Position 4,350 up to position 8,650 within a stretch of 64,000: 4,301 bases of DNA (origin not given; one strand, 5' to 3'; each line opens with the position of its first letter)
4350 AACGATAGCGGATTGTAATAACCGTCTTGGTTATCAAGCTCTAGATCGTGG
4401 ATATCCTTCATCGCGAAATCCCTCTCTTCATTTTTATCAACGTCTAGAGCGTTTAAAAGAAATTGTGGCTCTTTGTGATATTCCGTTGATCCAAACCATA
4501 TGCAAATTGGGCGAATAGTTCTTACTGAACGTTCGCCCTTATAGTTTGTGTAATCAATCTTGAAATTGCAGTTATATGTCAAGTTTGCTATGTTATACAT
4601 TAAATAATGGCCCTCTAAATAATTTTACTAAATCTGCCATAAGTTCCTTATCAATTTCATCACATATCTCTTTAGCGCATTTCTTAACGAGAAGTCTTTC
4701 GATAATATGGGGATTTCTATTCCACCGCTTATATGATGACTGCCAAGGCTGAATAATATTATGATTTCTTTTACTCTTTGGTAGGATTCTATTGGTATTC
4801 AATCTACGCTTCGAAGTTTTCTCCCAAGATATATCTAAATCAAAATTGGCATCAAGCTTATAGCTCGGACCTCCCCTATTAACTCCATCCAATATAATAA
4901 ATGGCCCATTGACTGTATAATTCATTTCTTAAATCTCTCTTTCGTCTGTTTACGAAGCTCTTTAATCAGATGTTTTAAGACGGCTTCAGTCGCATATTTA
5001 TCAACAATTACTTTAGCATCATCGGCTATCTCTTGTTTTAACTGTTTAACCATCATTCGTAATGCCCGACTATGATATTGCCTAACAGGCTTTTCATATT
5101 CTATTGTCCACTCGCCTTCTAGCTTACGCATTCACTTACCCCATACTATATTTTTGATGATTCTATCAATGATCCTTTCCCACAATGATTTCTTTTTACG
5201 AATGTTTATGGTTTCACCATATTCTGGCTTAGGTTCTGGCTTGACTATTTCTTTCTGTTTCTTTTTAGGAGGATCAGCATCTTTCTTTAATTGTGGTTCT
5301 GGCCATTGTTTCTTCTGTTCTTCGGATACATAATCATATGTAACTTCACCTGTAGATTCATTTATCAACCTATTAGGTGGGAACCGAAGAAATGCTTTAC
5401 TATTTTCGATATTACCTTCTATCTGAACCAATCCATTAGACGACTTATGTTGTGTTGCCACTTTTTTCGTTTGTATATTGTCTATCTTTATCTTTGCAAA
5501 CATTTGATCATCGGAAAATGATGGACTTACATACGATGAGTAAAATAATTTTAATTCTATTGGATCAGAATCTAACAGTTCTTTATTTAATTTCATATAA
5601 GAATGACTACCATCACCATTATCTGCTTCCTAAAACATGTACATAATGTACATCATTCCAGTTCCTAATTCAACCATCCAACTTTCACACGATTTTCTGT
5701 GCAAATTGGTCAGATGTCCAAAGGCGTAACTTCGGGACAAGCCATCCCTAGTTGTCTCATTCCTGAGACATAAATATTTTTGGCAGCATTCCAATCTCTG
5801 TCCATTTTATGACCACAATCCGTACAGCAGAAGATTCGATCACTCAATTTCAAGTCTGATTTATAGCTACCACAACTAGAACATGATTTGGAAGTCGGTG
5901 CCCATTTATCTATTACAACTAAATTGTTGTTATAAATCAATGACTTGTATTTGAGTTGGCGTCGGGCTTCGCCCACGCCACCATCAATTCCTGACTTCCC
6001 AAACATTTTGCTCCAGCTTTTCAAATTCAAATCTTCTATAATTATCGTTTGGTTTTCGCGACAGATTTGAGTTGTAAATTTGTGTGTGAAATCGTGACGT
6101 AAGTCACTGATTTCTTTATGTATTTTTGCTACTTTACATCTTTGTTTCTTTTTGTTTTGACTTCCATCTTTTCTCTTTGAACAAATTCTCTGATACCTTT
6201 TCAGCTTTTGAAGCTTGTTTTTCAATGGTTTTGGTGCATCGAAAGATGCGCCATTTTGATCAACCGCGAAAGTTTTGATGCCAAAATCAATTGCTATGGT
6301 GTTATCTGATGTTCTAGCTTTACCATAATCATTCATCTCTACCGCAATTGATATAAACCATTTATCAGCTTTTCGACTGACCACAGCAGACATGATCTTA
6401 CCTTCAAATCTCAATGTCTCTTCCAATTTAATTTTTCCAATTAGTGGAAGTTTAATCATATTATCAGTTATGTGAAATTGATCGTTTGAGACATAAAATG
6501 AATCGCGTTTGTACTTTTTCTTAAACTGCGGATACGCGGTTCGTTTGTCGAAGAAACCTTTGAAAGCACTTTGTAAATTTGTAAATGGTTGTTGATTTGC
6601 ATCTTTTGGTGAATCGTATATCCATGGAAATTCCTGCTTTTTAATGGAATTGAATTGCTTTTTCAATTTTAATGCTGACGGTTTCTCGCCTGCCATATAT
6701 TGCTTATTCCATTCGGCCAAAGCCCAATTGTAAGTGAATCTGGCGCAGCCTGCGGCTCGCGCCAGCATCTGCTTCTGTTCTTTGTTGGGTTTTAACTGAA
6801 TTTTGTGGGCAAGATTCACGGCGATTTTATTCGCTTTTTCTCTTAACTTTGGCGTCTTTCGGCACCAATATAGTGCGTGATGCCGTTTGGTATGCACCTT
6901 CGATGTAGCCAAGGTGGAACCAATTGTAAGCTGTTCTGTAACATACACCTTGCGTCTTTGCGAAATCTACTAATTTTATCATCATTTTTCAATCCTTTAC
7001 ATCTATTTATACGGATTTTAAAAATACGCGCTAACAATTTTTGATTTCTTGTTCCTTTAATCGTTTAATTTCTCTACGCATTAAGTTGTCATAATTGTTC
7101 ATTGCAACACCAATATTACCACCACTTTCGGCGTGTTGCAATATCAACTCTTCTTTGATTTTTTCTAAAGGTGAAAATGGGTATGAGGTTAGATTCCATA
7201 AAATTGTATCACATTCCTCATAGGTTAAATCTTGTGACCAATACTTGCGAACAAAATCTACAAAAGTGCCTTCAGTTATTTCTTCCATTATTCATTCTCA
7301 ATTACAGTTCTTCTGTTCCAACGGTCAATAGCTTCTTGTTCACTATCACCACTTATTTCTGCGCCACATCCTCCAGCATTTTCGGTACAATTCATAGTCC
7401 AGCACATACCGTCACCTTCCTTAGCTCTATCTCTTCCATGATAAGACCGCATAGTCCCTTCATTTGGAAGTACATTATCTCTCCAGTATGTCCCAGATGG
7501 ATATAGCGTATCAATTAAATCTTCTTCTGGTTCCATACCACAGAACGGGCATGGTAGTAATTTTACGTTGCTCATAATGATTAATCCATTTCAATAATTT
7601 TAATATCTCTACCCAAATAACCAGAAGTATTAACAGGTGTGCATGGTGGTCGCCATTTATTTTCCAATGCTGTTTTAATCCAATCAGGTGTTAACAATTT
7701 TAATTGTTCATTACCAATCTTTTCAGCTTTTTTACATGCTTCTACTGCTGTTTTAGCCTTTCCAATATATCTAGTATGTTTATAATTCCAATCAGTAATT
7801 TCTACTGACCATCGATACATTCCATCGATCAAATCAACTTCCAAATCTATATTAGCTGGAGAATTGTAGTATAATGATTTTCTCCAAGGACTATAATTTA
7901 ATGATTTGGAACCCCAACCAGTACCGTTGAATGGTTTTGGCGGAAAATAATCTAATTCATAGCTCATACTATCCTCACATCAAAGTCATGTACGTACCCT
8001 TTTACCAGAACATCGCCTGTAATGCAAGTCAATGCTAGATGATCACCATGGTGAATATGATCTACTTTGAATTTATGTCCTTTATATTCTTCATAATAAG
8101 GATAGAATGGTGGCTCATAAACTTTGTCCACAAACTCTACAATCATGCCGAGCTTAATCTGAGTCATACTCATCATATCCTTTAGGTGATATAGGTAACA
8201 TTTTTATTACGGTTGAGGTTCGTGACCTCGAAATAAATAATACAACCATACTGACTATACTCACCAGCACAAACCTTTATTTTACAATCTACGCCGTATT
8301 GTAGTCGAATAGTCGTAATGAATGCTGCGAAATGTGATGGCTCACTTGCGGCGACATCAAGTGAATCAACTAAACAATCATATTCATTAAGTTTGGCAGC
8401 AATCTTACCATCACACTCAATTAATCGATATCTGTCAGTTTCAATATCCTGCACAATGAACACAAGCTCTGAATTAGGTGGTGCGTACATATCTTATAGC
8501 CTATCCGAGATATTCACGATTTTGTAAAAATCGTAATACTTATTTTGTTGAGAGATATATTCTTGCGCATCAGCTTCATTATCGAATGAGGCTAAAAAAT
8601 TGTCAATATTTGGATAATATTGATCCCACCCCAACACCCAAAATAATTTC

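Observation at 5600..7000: Solo TnpB with a decapitated TnpA (HTH-only remnant): possible domesticated RNA-guided nuclease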

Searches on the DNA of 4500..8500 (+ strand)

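Call 6: search_dna_similar(query=window:4500-8500:+, collection=phages, mode=near, max_rows=30)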
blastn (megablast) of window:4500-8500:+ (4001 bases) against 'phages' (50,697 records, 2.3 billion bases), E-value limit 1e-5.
No match.

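Call 38: search_rna_families(source=window, start=5560, end=5900, threshold=evalue, max_evalue=10, show_alignments=2)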
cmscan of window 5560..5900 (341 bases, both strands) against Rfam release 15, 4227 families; matches with E-value up to 10: 2.
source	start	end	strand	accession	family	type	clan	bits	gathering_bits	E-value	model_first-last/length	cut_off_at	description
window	5642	5764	-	RF02269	HPnc0580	Gene; sRNA;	-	17.2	37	2.4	1-105/105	no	Heliobacter pylori small RNA HPnc0580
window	5598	5622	-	RF01624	ceN27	Gene; snRNA; snoRNA; CD-box;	-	14.5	38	9.4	51-75/80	no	Nematode snoRNA ceN27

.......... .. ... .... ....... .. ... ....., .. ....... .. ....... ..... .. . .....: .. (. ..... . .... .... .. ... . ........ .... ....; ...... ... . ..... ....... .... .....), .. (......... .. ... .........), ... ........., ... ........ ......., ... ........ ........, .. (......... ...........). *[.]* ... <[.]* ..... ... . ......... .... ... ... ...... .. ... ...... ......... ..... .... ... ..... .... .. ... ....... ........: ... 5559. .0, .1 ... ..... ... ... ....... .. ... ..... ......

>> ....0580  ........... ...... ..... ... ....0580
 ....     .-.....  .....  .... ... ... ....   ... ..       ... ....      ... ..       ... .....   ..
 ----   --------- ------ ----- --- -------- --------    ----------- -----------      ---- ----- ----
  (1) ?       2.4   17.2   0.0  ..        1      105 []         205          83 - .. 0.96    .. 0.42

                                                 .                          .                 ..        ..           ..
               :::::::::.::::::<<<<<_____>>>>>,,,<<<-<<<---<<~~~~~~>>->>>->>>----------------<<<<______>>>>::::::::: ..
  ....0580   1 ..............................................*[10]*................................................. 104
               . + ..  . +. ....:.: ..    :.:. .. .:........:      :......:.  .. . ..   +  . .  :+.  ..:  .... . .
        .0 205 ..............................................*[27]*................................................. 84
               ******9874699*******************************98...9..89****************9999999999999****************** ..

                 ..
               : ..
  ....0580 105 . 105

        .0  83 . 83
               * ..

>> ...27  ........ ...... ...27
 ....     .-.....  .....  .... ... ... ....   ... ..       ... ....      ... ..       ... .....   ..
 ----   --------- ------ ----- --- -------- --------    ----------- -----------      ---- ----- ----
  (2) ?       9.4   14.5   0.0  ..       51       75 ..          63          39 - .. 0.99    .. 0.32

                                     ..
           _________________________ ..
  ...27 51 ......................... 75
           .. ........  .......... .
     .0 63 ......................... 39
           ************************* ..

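Call 43: search_rna_families(source=L020, threshold=evalue, max_evalue=1, show_alignments=1)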
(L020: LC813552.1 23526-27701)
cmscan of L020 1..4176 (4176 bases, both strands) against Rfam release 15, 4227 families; matches with E-value up to 1: 1.
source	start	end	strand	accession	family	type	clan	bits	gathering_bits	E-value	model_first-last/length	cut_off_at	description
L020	2096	2155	+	RF00246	mir-135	Gene; miRNA;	-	20.4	59.2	0.93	1-88/88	no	mir-135 microRNA precursor family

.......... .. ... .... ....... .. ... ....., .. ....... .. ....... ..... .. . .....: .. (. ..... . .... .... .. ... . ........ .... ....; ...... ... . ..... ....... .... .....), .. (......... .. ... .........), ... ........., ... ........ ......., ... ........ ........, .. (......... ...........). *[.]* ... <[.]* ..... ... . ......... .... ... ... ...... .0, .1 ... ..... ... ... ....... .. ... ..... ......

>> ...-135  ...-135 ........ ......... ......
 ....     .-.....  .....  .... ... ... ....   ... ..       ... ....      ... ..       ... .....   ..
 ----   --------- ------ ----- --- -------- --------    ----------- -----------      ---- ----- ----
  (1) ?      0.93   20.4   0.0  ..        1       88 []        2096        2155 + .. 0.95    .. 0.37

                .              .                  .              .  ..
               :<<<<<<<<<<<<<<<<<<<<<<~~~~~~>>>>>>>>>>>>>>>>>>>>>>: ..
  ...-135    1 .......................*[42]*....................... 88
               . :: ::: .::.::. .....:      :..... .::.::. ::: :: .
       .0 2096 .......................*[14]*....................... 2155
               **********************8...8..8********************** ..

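Call 111: build_rna_model(alignment_id=A8)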
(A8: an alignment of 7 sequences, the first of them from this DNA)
Model R1 built from alignment A8 (7 sequences, 126 columns); structure: RNAalifold consensus.
model positions 116; base pairs 37; branch points 2; effective number of sequences 0.86; information 0.59 bits per position. Calibrated on 0.2 Mb of random sequence (short: E-values are rough).
structure used (alignment columns):
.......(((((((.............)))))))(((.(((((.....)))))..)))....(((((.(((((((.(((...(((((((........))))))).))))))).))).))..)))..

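Call 112: search_with_rna_model(model_id=R1, sources=[window, L089, L090, L020, L096, L021, L095, L003, L001], max_evalue=1, show_alignments=3)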
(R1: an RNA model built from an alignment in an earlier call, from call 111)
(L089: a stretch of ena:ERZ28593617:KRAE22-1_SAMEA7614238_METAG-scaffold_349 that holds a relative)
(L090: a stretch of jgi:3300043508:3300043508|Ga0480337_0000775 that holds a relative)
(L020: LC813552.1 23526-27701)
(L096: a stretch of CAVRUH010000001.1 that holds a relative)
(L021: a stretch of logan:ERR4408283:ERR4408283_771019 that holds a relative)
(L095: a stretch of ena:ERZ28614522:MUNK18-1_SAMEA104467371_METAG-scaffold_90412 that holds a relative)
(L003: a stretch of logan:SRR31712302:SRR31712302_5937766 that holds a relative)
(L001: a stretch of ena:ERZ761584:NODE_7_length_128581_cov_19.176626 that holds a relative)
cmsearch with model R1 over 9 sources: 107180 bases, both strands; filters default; matches with E-value up to 1: 7.
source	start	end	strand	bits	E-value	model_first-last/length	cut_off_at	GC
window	5662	5777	-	138.1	1.2e-30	1-116/116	no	0.41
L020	2621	2737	+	48.9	1.5e-09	1-116/116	no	0.36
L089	4041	4156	+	41.6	8.2e-08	1-116/116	no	0.37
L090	4041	4156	+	41.6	8.2e-08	1-116/116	no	0.37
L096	3544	3649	+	38.8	3.8e-07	1-116/116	no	0.46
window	12645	12740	-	12.5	0.62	1-116/116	no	0.33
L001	6254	6400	+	11.9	0.86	1-116/116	no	0.37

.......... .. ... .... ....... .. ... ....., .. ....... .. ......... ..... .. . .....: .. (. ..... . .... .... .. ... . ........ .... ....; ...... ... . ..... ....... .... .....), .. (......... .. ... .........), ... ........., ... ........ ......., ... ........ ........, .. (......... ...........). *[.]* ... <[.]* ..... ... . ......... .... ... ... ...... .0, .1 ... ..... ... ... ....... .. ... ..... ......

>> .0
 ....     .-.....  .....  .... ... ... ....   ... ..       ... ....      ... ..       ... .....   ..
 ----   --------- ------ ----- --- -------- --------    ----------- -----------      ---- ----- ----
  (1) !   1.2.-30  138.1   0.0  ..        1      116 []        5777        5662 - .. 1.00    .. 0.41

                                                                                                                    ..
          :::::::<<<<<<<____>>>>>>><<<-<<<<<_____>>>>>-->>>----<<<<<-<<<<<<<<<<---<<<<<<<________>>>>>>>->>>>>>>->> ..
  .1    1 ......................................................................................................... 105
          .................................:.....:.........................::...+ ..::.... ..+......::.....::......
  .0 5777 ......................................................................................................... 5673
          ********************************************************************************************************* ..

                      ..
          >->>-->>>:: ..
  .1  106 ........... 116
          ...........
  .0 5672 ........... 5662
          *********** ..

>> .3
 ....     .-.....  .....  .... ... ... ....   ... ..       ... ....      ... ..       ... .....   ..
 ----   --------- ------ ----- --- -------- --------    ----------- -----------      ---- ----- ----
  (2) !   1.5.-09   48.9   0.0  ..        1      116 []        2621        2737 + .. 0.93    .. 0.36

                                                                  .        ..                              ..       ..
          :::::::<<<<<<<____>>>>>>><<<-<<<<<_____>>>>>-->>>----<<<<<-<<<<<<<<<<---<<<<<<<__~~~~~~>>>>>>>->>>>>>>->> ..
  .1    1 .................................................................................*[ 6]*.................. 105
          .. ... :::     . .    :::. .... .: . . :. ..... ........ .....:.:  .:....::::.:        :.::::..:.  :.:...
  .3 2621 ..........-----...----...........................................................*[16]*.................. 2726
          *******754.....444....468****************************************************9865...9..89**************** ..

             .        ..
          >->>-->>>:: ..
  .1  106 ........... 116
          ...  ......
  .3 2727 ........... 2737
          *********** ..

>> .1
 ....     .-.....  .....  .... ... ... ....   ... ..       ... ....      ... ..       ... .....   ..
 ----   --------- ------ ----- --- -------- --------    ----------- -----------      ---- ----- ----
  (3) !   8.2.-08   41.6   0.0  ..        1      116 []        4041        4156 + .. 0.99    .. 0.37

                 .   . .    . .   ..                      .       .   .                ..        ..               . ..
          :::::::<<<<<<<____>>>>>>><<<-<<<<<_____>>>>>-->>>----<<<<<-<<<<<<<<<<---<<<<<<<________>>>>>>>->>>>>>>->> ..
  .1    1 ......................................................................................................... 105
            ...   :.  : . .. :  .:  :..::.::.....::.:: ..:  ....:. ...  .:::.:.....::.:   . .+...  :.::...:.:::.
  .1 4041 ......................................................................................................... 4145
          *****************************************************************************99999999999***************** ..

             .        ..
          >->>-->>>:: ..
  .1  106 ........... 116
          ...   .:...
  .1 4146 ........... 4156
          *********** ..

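Call 118: search_with_rna_model(model_id=R1, sources=[window, L006, L007, L091, L092, L093, L087, L089, L020, L096], max_evalue=0.001, make_alignment=true)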
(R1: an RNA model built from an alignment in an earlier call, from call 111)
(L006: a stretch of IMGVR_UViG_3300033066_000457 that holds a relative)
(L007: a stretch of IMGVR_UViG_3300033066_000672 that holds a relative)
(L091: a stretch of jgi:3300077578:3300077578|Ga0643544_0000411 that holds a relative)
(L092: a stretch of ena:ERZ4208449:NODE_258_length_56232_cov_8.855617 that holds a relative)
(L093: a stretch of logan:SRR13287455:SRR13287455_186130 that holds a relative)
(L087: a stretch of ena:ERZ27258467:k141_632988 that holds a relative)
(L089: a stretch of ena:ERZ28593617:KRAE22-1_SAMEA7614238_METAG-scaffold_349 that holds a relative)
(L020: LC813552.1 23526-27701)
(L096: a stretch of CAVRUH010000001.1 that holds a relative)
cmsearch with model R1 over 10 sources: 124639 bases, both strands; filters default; matches with E-value up to 0.001: 10.
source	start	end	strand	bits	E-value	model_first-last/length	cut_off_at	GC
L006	5046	5161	+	140.2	4.6e-31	1-116/116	no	0.41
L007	4466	4581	+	138.5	1.2e-30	1-116/116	no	0.41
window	5662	5777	-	138.1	1.4e-30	1-116/116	no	0.41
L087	4049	4165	+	130.6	8.7e-29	1-116/116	no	0.41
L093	3492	3605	+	125.5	1.4e-27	1-116/116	no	0.42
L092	3543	3655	+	121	1.6e-26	1-116/116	no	0.42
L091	3543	3667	+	113.9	7.5e-25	1-116/116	no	0.45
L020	2621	2737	+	48.9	1.8e-09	1-116/116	no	0.36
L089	4041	4156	+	41.6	9.5e-08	1-116/116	no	0.37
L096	3544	3649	+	38.8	4.4e-07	1-116/116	no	0.46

Alignment A9: 10 matches aligned to the model, 144 columns, each read 5' to 3' on its own strand. Consensus structure (alignment columns), stored with it:
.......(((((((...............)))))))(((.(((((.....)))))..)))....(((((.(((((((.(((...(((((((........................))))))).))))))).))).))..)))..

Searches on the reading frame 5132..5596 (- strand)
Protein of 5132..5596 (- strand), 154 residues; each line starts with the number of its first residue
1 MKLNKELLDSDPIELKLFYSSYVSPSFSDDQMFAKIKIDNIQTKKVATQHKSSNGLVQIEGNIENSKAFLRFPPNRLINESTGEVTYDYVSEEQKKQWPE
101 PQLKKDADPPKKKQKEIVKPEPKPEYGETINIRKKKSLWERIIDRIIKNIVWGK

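Call 25: search_protein_families(library=pfam, proteins=[window:5132-5596:-], max_evalue=0.01)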
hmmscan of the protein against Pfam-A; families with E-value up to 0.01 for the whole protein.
window:5132-5596:- (154 aa): 0 families

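Call 30: find_encoding_contigs(protein=window:5135-5596:-, flank=4000, max_places=10)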
Protein window:5135-5596:- (154 aa): 19 contigs read that carry it; 6 places shown.
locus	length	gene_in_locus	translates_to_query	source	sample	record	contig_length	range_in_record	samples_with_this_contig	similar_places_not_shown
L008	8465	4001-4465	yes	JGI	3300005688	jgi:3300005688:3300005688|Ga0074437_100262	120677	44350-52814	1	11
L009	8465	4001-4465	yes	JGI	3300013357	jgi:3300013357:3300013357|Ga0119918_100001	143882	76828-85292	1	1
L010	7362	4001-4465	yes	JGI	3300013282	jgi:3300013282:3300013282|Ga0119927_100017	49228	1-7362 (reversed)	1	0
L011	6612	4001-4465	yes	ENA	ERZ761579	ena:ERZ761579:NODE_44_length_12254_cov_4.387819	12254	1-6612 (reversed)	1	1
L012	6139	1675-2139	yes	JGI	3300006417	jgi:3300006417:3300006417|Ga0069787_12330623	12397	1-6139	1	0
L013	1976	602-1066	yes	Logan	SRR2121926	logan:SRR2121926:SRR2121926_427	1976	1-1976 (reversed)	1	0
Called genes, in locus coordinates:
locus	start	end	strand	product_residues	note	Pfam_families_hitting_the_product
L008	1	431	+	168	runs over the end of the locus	-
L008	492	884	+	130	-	-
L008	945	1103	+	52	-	-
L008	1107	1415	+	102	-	-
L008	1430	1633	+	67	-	-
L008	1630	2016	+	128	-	-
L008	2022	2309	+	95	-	PF14354:Lar_restr_allev (weak)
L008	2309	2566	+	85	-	-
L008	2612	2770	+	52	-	-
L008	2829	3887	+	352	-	PF12323:HTH_OrfB_IS605, PF01385:OrfB_IS605, PF07282:Cas12f1-like_TNB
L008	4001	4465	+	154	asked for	-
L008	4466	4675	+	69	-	-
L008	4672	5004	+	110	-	-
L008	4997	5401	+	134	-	-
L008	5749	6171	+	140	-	-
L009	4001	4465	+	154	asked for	-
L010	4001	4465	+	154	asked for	-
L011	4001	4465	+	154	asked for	-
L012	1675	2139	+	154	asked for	-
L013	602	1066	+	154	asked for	-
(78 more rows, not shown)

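Call 85: find_related_loci(query=window:5135-5596:-, collection=viral_contigs, flank=3500)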
Query window:5135-5596:- (154 aa) in viral_contigs; peptide patterns used: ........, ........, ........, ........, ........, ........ (x = any residue, [..] = any of these).
49 stretches matched a pattern, but none encodes a relative of the query by tblastn (E <= 1e-3).

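Call 100: search_protein_families(library=phrogs, proteins=[window:5135-5596:-], max_evalue=0.001)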
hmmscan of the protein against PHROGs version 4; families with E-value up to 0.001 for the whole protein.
window:5135-5596:- (154 aa): 0 families
